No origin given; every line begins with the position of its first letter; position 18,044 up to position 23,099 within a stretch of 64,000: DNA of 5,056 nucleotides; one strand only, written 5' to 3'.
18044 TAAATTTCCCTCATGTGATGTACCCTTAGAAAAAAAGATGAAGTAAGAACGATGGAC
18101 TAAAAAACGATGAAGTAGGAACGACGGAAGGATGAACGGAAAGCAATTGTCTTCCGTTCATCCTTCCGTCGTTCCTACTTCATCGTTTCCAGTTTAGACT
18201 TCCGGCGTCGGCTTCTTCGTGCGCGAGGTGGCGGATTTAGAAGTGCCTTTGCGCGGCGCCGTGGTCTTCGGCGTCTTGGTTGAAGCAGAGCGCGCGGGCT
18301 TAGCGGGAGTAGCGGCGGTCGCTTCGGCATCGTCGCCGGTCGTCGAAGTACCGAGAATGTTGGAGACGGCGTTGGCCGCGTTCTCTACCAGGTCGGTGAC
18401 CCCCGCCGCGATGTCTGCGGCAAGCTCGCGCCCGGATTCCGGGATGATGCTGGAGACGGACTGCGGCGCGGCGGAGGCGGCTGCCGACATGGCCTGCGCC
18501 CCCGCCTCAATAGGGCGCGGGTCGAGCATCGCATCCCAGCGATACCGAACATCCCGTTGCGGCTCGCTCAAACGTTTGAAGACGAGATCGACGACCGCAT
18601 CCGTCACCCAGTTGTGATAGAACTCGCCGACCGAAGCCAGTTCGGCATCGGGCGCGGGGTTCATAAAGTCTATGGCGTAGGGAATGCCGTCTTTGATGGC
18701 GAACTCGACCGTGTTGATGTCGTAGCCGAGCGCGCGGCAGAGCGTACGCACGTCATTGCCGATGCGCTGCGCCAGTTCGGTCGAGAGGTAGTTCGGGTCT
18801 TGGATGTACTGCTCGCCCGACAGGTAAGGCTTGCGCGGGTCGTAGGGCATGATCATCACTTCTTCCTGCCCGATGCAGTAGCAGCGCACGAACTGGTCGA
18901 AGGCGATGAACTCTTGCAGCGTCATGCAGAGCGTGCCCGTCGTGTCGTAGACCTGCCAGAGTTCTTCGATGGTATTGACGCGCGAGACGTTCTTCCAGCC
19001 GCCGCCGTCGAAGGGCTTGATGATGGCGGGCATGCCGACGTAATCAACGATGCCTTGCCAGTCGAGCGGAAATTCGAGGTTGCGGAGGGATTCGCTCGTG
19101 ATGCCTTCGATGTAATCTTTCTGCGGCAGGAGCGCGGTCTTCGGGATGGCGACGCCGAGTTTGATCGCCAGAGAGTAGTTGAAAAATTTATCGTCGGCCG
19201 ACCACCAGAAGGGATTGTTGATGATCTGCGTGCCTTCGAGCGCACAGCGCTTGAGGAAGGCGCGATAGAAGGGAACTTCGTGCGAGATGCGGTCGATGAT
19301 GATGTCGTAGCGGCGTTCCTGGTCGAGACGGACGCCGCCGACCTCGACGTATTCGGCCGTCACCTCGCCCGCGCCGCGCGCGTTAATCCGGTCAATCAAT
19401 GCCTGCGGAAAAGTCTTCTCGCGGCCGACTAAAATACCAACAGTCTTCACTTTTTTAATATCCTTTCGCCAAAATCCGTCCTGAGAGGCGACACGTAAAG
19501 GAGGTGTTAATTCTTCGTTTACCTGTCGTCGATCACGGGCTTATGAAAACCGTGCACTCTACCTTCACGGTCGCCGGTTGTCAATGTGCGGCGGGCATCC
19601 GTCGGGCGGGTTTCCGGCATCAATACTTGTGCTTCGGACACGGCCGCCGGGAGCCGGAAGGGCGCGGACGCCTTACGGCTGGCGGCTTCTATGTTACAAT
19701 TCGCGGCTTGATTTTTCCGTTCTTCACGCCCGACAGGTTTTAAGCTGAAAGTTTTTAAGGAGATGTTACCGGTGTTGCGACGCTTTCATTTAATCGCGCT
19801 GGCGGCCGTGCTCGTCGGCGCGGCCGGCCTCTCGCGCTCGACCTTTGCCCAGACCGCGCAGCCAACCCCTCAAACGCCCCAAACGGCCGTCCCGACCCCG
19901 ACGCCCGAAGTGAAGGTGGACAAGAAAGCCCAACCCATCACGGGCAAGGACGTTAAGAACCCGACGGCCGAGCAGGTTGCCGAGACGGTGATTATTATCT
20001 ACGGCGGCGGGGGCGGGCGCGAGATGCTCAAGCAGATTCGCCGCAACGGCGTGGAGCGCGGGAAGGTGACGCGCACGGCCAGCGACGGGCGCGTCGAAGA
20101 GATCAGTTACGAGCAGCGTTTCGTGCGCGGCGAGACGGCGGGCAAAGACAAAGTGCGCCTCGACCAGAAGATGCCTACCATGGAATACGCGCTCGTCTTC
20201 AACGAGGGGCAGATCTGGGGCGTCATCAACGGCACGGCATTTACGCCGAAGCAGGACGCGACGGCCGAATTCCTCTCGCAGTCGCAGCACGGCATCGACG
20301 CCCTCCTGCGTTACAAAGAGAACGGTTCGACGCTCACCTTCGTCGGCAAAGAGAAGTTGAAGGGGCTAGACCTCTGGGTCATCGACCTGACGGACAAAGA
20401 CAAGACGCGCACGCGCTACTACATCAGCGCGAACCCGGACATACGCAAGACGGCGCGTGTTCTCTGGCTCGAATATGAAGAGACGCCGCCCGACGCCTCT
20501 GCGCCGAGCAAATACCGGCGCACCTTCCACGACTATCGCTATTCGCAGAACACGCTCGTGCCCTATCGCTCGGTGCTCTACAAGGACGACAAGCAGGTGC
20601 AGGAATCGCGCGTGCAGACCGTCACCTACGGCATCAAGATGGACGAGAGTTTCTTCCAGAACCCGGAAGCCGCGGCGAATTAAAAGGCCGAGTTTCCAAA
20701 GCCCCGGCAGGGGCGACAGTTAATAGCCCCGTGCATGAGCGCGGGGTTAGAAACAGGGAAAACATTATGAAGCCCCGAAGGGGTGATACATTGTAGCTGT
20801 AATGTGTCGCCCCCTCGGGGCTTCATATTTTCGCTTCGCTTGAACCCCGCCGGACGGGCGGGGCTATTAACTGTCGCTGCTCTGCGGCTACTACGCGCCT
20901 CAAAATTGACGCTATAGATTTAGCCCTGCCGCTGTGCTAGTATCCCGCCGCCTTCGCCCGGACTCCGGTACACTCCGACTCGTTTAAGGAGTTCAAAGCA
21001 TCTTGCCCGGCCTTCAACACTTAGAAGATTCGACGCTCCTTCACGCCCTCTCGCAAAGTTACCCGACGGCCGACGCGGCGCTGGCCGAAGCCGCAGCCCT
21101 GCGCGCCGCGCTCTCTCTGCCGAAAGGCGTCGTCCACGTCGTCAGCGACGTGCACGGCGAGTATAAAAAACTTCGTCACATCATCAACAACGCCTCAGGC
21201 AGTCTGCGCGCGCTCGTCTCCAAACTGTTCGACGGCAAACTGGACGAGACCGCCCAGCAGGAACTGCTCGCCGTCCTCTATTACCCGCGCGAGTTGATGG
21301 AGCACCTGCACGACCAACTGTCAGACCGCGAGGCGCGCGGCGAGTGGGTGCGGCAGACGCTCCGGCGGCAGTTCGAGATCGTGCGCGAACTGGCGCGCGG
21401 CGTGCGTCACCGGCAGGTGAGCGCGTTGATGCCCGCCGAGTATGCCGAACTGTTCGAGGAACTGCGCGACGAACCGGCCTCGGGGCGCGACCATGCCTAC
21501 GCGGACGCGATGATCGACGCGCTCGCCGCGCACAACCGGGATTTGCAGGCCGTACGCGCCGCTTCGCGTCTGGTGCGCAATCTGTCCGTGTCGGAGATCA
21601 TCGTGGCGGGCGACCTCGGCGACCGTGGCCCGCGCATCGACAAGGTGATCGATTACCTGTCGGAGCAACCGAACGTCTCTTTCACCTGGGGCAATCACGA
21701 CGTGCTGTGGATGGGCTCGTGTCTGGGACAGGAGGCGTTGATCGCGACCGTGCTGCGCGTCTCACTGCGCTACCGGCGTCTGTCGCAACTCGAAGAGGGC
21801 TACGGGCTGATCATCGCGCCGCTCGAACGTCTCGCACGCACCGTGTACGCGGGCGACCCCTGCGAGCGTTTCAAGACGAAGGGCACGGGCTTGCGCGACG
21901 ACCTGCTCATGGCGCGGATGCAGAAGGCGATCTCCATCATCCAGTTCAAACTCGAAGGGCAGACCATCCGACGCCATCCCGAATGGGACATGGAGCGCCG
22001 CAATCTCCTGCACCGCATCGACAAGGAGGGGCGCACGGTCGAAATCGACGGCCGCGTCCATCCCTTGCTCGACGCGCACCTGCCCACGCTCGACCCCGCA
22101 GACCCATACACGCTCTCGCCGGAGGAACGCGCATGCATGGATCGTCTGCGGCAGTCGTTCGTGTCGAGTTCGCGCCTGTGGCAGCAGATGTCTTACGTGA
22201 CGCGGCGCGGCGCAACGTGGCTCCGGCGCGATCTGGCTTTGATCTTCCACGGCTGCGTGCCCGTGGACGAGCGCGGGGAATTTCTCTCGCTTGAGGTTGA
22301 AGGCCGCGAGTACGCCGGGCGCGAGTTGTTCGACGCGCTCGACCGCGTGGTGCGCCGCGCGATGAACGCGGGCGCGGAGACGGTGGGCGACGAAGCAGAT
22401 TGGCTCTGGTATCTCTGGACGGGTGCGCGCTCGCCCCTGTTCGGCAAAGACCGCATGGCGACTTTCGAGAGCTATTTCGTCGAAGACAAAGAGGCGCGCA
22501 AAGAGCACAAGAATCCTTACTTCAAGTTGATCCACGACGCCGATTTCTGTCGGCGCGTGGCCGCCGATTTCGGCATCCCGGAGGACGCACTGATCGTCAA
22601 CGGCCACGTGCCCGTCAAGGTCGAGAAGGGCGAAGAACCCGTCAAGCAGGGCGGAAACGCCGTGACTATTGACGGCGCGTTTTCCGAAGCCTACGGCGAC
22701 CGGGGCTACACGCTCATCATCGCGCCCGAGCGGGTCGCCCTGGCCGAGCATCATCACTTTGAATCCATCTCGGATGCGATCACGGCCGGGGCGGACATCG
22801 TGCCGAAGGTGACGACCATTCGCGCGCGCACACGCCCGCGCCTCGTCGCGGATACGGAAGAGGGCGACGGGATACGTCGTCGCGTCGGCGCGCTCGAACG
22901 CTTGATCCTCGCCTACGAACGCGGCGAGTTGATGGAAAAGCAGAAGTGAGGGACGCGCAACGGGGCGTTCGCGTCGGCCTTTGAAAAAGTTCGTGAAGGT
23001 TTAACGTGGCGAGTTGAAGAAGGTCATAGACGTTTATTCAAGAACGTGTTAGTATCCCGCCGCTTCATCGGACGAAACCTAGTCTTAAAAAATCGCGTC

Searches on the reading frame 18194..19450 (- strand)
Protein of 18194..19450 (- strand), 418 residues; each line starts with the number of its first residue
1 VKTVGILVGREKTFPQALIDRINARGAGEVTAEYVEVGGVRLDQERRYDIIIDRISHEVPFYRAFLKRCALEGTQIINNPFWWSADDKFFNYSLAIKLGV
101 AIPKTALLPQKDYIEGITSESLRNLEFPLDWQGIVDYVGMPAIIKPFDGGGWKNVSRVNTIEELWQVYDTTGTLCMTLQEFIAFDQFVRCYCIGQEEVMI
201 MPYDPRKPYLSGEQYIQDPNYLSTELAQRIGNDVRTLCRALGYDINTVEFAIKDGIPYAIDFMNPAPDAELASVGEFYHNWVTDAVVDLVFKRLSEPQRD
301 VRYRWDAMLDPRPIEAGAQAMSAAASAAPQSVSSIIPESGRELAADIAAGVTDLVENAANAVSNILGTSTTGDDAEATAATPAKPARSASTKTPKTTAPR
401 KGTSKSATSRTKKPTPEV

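Call 3: search_protein_families(library=pfam, proteins=[window:18194-19450:-], max_evalue=0.01)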
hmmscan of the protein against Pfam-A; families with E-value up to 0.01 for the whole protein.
window:18194-19450:- (418 aa): 0 families

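Call 4: search_protein_families(library=ncbifam, proteins=[window:18194-19450:-], max_evalue=0.01)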
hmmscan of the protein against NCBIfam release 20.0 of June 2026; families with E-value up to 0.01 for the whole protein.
window:18194-19450:- (418 aa): 2 families
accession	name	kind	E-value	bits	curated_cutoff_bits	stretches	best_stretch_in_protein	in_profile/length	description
TIGR00768.1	rimK_fam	subfamily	1.8e-08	34.1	143.4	1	43-198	43-188/276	RimK family alpha-L-glutamate ligase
TIGR02144.1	LysX_arch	equivalog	3e-05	23.3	275.6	1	34-198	30-188/281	lysine biosynthesis protein LysX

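Call 66: search_protein_families(library=padloc, proteins=[window:18194-19450:-], max_evalue=0.001)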
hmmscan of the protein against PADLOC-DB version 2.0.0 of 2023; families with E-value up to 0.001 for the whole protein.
window:18194-19450:- (418 aa): 0 families

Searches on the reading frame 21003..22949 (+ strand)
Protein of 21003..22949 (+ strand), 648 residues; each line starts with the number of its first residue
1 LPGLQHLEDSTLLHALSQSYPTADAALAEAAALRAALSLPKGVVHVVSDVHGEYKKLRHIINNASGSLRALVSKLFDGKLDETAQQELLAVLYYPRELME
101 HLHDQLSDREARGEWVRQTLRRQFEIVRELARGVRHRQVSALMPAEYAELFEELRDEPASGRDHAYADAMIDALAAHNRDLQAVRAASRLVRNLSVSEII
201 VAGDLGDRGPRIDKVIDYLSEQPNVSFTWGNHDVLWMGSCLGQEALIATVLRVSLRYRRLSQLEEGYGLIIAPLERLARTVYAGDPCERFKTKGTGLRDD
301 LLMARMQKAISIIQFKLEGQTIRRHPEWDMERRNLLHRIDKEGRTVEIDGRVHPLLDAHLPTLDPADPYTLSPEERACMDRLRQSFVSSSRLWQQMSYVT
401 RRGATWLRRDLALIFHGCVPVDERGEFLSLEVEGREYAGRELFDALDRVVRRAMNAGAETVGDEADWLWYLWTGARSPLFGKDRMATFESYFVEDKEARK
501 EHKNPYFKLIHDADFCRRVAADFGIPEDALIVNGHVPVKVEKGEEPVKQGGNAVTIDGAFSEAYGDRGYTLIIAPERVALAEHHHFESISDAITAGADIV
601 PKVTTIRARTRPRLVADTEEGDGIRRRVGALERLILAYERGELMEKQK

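Call 20: search_protein_families(library=pfam, proteins=[window:21003-22949:+], max_evalue=0.0001)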
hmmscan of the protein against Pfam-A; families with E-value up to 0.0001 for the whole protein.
window:21003-22949:+ (648 aa): 2 families
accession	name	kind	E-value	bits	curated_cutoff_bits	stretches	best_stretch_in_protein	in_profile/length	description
PF06874.16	FBPase_2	-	1.5e-206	688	27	1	12-639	2-638/639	Firmicute fructose-1,6-bisphosphatase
PF00149.33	Metallophos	-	1.3e-06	29.5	21.5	0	189-245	24-81/191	Calcineurin-like phosphoesterase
